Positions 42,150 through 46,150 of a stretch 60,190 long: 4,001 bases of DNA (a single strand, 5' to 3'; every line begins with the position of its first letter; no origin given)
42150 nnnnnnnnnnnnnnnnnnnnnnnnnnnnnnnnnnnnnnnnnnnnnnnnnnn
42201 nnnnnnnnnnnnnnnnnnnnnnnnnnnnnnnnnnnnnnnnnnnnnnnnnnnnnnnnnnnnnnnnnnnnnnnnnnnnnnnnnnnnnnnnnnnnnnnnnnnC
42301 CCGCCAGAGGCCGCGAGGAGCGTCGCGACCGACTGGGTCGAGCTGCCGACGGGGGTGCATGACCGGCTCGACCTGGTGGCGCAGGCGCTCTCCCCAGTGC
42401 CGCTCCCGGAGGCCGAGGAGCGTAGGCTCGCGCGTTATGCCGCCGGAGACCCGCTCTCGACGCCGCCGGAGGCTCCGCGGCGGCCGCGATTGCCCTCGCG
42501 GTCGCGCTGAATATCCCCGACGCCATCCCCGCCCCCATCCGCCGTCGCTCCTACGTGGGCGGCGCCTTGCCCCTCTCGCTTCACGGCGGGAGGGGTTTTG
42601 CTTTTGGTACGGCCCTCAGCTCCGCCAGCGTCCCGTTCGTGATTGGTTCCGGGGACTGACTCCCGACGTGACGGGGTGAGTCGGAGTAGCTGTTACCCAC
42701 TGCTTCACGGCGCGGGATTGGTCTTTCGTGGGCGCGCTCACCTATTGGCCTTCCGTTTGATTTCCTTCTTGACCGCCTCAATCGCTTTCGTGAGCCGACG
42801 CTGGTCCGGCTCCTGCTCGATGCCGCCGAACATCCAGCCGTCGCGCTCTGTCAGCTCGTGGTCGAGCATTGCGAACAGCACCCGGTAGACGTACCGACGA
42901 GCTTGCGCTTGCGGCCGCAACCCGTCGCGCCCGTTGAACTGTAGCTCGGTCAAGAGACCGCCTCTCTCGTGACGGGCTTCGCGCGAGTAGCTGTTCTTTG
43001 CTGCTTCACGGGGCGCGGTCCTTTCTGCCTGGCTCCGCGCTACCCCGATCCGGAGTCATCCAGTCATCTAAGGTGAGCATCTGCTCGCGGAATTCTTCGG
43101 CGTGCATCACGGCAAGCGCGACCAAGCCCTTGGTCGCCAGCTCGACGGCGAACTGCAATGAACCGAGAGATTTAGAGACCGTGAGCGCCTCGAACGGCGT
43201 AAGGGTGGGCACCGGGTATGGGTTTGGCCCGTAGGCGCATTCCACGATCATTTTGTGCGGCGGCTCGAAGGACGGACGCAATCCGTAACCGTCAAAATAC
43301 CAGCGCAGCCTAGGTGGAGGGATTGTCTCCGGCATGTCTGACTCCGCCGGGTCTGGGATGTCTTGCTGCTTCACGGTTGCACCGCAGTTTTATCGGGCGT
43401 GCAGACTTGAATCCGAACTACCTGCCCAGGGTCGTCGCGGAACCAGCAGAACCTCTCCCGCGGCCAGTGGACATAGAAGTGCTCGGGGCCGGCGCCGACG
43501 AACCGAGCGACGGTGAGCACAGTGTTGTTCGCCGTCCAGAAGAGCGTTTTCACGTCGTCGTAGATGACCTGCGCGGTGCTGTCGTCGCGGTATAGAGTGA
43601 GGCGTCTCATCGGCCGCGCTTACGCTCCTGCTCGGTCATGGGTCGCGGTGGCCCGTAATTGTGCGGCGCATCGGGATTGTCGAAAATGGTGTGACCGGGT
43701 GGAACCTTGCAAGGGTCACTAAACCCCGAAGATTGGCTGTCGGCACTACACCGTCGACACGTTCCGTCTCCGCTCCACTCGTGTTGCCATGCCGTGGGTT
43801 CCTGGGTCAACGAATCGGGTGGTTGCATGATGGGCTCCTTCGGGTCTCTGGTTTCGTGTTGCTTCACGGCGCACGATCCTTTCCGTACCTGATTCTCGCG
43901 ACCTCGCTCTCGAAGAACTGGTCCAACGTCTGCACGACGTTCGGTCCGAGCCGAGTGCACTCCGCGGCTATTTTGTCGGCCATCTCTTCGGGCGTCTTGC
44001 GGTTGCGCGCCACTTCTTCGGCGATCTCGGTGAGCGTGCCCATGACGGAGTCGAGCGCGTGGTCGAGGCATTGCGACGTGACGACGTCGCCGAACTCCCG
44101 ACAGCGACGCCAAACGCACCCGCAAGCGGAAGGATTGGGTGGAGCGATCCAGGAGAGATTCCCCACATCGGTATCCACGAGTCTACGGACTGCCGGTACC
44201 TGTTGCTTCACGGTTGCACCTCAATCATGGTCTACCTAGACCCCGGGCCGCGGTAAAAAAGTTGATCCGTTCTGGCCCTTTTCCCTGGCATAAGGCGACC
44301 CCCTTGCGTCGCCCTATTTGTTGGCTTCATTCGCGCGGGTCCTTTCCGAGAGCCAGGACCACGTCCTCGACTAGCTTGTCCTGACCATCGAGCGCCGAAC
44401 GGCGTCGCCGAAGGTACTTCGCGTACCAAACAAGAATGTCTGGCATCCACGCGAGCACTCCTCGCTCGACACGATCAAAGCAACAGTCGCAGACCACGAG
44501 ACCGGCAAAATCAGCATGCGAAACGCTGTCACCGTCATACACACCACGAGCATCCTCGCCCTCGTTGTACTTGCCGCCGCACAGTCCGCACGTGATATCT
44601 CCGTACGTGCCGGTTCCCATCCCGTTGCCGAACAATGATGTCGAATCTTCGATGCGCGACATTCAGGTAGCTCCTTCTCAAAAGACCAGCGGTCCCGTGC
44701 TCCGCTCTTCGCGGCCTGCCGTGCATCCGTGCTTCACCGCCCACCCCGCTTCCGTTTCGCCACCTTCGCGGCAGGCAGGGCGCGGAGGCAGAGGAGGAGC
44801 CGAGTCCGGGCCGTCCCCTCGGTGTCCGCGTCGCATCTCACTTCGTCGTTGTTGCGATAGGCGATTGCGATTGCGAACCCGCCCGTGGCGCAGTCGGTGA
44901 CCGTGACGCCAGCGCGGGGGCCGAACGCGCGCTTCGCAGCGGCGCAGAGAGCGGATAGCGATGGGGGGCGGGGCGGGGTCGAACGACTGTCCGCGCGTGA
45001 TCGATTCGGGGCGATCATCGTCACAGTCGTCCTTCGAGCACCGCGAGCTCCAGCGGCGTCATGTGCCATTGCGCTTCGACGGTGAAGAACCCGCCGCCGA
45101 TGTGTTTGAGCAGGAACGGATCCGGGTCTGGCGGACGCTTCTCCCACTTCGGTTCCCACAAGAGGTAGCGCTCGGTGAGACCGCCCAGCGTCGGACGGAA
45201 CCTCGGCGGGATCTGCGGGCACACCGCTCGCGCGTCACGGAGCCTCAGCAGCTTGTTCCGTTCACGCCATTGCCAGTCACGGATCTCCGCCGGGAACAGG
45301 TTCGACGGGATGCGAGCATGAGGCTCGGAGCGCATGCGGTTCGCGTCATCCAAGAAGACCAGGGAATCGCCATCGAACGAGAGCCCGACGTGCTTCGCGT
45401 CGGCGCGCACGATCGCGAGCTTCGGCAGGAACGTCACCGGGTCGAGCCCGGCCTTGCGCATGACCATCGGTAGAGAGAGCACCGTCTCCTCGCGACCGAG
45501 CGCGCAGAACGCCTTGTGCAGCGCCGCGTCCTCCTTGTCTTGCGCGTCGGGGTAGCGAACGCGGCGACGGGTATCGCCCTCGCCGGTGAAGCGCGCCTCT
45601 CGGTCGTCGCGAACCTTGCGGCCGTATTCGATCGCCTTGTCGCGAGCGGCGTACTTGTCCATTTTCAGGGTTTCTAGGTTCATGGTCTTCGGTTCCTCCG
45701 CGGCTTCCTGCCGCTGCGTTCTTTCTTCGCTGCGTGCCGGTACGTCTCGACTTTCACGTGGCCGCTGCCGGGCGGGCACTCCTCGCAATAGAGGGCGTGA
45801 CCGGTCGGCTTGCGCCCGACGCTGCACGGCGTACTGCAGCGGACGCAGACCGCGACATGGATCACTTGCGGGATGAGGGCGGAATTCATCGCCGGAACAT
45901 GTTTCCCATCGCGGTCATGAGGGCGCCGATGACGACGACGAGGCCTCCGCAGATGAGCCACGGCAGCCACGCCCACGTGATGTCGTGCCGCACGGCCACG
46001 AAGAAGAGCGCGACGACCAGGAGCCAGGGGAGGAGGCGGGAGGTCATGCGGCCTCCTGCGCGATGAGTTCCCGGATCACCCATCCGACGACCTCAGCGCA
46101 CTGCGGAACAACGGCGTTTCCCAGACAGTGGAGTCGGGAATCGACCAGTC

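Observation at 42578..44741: Recurring junction element (..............GCGCC-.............) at nearly every gene boundary of the distal leftward small-ORF array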

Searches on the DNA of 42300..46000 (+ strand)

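Call 6: search_dna_similar(query=window:42300-46000:+, collection=phages, mode=distant, max_rows=20)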
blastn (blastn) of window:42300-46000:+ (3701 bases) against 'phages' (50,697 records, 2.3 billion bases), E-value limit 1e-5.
No match.

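Call 47: search_rna_families(source=window, start=42400, end=45100, threshold=evalue, max_evalue=1)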
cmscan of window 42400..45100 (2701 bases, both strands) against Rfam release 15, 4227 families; matches with E-value up to 1: 1.
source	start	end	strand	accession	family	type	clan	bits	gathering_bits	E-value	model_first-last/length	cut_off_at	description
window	44286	44380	-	RF00449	IRES_HIF1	Cis-reg; IRES;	-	15.2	110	0.45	65-151/279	no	HIF-1 alpha IRES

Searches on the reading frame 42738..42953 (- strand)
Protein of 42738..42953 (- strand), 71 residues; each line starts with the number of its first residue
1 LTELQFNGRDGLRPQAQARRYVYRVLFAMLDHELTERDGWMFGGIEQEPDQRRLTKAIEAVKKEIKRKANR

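Call 13: search_protein_families(library=pfam, proteins=[window:42738-42953:-], max_evalue=0.01)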
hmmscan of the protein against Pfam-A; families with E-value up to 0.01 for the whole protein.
window:42738-42953:- (71 aa): 0 families

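Call 14: search_protein_families(library=phrogs, proteins=[window:42738-42953:-], max_evalue=0.01)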
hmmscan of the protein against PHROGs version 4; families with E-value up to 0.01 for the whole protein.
window:42738-42953:- (71 aa): 0 families

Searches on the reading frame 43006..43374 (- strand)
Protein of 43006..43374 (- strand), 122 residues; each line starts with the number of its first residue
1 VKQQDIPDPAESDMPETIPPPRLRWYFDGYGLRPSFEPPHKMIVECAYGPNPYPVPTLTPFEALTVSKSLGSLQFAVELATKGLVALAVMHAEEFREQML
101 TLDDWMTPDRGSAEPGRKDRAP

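Call 13: search_protein_families(library=pfam, proteins=[window:43006-43374:-], max_evalue=0.01)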
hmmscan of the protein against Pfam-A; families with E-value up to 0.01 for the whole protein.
window:43006-43374:- (122 aa): 0 families

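Call 14: search_protein_families(library=phrogs, proteins=[window:43006-43374:-], max_evalue=0.01)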
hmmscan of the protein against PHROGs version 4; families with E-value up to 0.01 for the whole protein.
window:43006-43374:- (122 aa): 0 families

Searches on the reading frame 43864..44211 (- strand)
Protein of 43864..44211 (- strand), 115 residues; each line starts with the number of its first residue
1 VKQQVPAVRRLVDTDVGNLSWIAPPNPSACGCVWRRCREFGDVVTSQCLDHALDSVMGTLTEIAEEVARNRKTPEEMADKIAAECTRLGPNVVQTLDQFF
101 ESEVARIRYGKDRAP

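Call 13: search_protein_families(library=pfam, proteins=[window:43864-44211:-], max_evalue=0.01)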
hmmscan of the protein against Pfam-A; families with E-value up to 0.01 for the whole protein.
window:43864-44211:- (115 aa): 0 families

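Call 14: search_protein_families(library=phrogs, proteins=[window:43864-44211:-], max_evalue=0.01)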
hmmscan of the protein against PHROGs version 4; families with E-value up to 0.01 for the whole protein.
window:43864-44211:- (115 aa): 0 families

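Call 16: find_related_loci(query=window:43864-44211:-, collection=viral_contigs, flank=6000)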
Query window:43864-44211:- (115 aa) in viral_contigs; peptide patterns used: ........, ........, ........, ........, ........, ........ (x = any residue, [..] = any of these).
16 stretches matched a pattern, but none encodes a relative of the query by tblastn (E <= 1e-3).

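Call 17: find_encoding_contigs(protein=window:43864-44211:-, flank=10000, max_places=10)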
Protein window:43864-44211:- (115 aa): 2 contigs read that carry it; 1 place shown.
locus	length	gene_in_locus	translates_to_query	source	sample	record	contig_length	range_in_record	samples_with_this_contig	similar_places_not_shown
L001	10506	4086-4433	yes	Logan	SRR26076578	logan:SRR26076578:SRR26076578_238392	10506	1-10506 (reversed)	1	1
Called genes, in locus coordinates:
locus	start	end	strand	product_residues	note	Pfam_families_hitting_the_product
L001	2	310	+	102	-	?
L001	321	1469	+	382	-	-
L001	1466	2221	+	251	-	PF00145:DNA_methylase (weak)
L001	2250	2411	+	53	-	-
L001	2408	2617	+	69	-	-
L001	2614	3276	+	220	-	-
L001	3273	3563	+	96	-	-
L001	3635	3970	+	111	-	-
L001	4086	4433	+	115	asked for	-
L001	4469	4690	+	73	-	-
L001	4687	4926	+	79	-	-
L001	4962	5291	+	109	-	-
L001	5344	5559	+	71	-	-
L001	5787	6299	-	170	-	-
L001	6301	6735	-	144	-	-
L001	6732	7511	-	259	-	-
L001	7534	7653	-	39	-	-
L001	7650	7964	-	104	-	-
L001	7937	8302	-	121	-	-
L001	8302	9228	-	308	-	-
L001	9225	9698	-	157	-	-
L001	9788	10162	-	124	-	-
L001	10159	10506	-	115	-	?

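Call 27: find_homologous_proteins(query=window:43864-44211:-, max_evalue=0.01)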
Query window:43864-44211:- (115 aa): 5 proteins with E <= 0.01 among 8 candidates.
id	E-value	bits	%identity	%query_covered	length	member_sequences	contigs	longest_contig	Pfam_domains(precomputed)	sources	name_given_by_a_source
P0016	1.6e-59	217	83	100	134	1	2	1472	-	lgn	-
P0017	2.3e-55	203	76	100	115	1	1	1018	-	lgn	-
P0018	1.9e-54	201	77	100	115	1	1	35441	-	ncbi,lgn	-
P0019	4.9e-54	199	75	98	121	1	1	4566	-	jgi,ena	-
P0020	6.3e-43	163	70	90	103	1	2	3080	-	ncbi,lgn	-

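Call 28: find_encoding_contigs(protein=P0018, flank=10000, max_places=3)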
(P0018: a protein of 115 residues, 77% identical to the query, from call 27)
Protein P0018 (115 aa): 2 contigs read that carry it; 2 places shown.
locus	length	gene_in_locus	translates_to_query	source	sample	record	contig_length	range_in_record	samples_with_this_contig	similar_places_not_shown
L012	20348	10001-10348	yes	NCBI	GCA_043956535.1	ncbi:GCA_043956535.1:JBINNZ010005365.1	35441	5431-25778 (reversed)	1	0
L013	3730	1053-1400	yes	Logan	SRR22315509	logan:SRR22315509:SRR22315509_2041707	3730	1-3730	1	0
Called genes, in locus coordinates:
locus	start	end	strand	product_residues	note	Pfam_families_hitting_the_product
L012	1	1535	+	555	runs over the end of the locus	PF00004:AAA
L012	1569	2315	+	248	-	-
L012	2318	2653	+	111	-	-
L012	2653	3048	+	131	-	-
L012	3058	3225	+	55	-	-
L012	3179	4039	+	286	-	-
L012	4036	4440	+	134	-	-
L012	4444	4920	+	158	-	-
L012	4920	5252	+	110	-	-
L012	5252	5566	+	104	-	PF07866:DUF1653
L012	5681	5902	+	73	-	-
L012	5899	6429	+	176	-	-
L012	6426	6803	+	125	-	-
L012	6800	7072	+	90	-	-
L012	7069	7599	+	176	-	-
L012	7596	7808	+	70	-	-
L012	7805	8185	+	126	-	-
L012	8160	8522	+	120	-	-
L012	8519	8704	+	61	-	-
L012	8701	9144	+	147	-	-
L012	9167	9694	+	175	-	-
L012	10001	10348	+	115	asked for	-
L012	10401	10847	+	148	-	-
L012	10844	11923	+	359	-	-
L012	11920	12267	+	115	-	-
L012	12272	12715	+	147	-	-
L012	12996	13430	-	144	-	PF00782:DSPc (weak)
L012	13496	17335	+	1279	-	PF00589:Phage_integrase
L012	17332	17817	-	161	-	-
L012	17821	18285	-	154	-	-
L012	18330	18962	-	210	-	-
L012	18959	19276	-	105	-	-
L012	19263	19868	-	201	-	PF01434:Peptidase_M41 (weak)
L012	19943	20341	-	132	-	-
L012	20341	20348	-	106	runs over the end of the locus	-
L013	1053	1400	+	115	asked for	-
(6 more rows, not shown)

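Call 29: find_encoding_contigs(protein=P0019, flank=10000, max_places=3)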
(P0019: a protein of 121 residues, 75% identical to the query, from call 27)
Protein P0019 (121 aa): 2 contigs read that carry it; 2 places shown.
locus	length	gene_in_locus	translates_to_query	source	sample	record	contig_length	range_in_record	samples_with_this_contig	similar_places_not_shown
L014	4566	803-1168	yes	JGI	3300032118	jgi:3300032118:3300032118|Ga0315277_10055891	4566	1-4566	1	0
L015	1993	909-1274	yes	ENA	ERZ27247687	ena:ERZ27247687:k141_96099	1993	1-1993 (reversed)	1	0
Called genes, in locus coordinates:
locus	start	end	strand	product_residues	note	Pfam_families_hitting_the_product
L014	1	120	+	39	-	?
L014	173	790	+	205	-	-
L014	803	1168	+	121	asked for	-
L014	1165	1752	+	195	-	PF05869:Dam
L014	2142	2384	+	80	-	-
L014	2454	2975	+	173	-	-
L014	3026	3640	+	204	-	-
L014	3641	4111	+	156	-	PF00782:DSPc (weak)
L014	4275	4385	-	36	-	-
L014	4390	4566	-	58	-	?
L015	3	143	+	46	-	?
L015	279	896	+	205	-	-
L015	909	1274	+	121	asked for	-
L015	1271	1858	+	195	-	PF05869:Dam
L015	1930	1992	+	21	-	?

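Call 30: find_encoding_contigs(protein=P0020, flank=10000, max_places=3)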
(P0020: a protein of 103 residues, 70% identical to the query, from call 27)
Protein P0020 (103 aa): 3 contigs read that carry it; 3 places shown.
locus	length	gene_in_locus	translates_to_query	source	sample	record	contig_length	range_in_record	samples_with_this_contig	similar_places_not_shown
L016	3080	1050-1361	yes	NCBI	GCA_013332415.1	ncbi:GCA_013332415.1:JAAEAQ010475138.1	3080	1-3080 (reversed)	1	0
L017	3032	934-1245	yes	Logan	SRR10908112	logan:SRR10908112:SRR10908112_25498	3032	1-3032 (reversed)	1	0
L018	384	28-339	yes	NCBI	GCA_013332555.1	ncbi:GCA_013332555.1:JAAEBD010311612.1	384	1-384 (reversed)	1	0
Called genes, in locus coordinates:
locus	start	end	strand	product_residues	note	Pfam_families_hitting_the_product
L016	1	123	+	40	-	?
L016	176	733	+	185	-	-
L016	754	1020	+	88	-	-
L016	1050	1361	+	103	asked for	-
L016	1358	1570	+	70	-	-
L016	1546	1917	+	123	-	-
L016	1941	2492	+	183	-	-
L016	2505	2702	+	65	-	-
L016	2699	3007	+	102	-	-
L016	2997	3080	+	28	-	?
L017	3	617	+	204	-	?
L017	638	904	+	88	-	-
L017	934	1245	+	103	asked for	-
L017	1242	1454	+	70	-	-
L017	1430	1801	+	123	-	-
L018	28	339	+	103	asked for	-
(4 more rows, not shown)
